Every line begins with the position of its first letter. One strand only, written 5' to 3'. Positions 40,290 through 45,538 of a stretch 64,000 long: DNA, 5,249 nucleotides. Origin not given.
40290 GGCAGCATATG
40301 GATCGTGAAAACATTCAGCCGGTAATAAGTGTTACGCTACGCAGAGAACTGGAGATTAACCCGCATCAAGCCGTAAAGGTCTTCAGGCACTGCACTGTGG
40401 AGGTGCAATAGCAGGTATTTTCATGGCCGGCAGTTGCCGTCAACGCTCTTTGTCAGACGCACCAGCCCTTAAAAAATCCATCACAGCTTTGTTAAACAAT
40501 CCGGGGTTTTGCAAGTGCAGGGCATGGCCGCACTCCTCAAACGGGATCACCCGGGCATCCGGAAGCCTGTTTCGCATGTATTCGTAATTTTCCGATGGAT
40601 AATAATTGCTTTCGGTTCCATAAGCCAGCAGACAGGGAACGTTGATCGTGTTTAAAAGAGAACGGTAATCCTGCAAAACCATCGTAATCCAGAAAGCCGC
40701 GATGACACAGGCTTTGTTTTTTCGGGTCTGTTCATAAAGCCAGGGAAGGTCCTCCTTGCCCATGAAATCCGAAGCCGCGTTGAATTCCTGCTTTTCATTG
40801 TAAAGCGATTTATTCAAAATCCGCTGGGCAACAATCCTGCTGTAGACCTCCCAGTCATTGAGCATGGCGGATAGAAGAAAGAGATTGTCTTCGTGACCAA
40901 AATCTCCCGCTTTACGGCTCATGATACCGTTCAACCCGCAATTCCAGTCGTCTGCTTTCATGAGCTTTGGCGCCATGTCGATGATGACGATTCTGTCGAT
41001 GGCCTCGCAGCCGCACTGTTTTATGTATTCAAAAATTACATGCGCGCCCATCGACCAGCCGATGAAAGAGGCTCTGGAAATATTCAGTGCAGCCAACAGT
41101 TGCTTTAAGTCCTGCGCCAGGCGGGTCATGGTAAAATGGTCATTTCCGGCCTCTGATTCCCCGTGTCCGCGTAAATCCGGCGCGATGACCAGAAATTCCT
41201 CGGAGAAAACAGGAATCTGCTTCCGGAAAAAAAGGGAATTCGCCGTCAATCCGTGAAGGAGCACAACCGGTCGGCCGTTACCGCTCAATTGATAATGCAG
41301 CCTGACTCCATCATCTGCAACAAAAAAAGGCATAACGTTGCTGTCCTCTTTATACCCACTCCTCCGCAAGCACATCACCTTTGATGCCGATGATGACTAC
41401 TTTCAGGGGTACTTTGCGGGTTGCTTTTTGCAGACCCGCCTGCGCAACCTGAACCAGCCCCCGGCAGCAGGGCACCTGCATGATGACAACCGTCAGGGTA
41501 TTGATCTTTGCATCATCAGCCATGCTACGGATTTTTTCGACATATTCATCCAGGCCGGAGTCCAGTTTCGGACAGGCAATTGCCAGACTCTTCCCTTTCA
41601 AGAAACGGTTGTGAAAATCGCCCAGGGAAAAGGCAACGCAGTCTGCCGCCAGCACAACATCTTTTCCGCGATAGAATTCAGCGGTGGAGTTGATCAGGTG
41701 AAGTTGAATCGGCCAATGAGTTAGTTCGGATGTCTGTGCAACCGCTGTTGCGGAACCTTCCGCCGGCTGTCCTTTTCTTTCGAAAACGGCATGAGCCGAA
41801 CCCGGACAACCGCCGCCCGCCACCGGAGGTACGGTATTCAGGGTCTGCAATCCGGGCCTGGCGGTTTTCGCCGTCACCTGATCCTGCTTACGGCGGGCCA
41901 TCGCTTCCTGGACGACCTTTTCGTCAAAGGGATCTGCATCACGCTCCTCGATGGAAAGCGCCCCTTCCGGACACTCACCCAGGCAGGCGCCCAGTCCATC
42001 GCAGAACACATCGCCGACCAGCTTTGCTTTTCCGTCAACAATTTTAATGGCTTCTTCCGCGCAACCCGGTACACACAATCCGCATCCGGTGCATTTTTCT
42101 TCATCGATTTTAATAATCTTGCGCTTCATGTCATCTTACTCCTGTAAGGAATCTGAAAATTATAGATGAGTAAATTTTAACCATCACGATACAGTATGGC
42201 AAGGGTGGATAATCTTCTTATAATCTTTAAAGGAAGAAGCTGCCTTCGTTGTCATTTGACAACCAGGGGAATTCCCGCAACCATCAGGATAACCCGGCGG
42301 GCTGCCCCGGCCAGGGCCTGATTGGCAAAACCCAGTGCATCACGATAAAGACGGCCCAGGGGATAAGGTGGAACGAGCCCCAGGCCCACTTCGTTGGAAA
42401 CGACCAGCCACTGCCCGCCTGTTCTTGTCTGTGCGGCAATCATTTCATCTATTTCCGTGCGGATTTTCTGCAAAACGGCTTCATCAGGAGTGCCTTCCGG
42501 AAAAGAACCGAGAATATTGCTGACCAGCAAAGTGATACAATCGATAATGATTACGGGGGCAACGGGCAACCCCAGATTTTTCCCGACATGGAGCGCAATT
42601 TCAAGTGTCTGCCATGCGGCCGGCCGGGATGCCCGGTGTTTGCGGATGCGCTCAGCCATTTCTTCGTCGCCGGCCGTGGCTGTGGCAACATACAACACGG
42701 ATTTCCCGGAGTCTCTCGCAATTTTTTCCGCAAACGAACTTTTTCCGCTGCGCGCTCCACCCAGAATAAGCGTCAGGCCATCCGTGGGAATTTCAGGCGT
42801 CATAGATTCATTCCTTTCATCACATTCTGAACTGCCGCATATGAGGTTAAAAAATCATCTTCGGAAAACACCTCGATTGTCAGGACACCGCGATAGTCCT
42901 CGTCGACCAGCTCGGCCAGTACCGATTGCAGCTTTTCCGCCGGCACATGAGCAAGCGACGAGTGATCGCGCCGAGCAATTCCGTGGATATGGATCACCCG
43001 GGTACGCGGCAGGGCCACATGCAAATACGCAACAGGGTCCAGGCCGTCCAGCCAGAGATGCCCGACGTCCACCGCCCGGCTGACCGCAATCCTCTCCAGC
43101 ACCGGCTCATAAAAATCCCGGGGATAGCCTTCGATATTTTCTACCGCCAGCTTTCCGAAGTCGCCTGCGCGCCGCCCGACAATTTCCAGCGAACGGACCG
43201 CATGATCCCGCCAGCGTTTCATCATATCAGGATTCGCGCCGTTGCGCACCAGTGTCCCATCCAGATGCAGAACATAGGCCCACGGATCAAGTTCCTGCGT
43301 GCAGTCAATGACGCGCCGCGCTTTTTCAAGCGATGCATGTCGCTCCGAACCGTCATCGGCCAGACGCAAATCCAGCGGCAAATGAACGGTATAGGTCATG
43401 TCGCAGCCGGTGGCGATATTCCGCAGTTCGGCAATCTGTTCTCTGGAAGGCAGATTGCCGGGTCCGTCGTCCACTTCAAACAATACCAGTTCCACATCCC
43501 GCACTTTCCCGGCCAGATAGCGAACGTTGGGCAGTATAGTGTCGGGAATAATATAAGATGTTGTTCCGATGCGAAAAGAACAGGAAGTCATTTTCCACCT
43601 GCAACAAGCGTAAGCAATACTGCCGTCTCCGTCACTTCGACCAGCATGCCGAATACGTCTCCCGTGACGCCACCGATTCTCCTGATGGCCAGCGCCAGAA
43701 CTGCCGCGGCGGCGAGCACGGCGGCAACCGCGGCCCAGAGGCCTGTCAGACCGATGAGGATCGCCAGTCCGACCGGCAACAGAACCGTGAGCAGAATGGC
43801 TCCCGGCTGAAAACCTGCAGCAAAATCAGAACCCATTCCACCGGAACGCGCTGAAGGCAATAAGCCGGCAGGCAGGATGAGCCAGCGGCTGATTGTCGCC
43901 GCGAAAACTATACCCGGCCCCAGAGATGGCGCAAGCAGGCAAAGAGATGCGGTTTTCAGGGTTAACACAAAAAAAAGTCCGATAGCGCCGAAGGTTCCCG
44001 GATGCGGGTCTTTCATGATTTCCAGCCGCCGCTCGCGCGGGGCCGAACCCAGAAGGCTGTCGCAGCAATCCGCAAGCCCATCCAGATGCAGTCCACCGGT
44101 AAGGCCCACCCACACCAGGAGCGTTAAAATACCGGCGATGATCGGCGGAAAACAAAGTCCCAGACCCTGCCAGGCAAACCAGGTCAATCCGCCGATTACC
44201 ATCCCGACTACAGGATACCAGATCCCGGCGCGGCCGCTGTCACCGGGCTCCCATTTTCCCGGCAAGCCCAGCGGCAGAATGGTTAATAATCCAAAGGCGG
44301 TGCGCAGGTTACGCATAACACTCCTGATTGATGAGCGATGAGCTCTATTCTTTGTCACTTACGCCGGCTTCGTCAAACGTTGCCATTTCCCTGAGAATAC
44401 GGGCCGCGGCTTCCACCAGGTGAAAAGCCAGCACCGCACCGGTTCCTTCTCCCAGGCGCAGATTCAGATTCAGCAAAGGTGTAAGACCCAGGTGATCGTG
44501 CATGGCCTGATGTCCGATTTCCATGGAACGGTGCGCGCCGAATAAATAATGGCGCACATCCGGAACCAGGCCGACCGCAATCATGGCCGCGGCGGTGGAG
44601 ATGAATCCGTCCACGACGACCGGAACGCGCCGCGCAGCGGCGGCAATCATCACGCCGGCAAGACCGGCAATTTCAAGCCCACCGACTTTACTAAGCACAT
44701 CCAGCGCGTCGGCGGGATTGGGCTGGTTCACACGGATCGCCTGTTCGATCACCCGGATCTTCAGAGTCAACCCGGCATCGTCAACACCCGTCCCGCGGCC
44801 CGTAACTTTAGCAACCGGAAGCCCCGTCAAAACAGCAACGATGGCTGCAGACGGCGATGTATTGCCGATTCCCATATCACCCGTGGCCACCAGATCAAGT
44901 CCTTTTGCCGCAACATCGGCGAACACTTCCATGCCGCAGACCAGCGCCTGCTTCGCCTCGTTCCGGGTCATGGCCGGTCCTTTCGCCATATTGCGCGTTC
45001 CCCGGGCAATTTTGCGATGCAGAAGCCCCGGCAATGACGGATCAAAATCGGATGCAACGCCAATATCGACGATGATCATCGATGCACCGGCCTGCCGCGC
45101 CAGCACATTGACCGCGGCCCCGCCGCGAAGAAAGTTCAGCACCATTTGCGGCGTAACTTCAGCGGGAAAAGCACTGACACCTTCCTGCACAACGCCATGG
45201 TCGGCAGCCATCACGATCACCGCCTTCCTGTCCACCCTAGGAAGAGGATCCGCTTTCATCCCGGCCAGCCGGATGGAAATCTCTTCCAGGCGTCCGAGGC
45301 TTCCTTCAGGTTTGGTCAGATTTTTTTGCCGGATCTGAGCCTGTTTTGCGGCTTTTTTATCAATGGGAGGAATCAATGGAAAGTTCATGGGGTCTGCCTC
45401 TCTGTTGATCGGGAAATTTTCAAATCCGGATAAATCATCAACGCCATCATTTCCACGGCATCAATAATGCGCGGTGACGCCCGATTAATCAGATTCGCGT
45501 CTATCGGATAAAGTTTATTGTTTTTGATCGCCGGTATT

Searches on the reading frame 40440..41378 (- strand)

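Call 31: search_protein_families(library=pfam, proteins=[window:40440-41378:-], max_evalue=0.00001)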
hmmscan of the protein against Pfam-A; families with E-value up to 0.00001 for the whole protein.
window:40440-41378:- (312 aa): 3 families
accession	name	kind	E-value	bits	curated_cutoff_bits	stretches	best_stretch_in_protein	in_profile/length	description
PF00561.26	Abhydrolase_1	-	5.3e-27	95.5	25.8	1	37-292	2-245/245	alpha/beta hydrolase fold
PF12697.13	Abhydrolase_6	-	5.5e-19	70.1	26.3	1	38-296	1-215/217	Alpha/beta hydrolase family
PF12146.15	Hydrolase_4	-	4e-10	39.8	27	1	38-288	7-235/239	Serine aminopeptidase, S33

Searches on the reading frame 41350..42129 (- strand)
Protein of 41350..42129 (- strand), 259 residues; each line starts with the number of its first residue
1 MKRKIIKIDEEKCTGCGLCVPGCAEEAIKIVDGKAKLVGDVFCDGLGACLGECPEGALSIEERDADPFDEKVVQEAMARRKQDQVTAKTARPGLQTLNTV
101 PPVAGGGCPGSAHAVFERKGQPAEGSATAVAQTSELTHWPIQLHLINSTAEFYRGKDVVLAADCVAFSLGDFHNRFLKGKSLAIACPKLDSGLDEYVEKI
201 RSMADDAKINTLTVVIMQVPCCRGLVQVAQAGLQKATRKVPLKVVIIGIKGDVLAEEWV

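Call 31: search_protein_families(library=pfam, proteins=[window:41350-42129:-], max_evalue=0.00001)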
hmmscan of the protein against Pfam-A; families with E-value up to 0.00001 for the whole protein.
window:41350-42129:- (259 aa): 5 families
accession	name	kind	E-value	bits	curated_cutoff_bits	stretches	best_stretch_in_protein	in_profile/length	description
PF13237.11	Fer4_10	-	3.8e-07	30.4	25.5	1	6-54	2-53/53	4Fe-4S dicluster domain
PF00037.32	Fer4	-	8.2e-07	29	21.1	0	6-28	1-23/24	4Fe-4S binding domain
PF12838.12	Fer4_7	-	9.1e-07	29.7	27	0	12-57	1-52/52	4Fe-4S dicluster domain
PF13187.11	Fer4_9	-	1.2e-06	28.8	27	1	12-57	1-51/52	4Fe-4S dicluster domain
PF12837.12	Fer4_6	-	3.5e-06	27.1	25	1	5-28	1-24/24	4Fe-4S binding domain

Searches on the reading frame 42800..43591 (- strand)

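Call 31: search_protein_families(library=pfam, proteins=[window:42800-43591:-], max_evalue=0.00001)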
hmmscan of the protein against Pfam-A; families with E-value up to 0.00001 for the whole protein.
window:42800-43591:- (263 aa): 1 family
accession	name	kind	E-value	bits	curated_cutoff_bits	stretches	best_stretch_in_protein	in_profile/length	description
PF01261.30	AP_endonuc_2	-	1.1e-14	55.2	31.1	1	38-245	16-233/249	Xylose isomerase-like TIM barrel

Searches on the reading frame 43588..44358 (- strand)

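Call 31: search_protein_families(library=pfam, proteins=[window:43588-44358:-], max_evalue=0.00001)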
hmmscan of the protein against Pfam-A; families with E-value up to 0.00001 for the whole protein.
window:43588-44358:- (256 aa): 1 family
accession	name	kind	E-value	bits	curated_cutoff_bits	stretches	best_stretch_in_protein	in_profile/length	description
PF02654.20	CobS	-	1.4e-48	166.2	23.2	1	21-249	1-207/207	Cobalamin-5-phosphate synthase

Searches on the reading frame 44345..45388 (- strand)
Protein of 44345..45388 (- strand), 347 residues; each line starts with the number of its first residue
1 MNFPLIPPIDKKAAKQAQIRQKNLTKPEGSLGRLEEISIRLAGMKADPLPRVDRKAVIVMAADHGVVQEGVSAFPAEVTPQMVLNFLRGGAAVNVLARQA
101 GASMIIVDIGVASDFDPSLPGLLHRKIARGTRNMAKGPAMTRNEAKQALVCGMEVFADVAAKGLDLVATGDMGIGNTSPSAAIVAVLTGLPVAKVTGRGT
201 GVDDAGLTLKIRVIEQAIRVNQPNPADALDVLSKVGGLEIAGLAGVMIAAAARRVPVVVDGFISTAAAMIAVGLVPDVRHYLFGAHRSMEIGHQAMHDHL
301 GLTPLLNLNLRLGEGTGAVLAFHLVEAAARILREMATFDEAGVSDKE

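Call 31: search_protein_families(library=pfam, proteins=[window:44345-45388:-], max_evalue=0.00001)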
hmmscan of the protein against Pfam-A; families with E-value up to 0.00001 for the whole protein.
window:44345-45388:- (347 aa): 1 family
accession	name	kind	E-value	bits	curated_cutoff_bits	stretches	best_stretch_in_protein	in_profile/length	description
PF02277.22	DBI_PRT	-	2.2e-142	474.6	22.6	1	6-343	1-329/329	Phosphoribosyltransferase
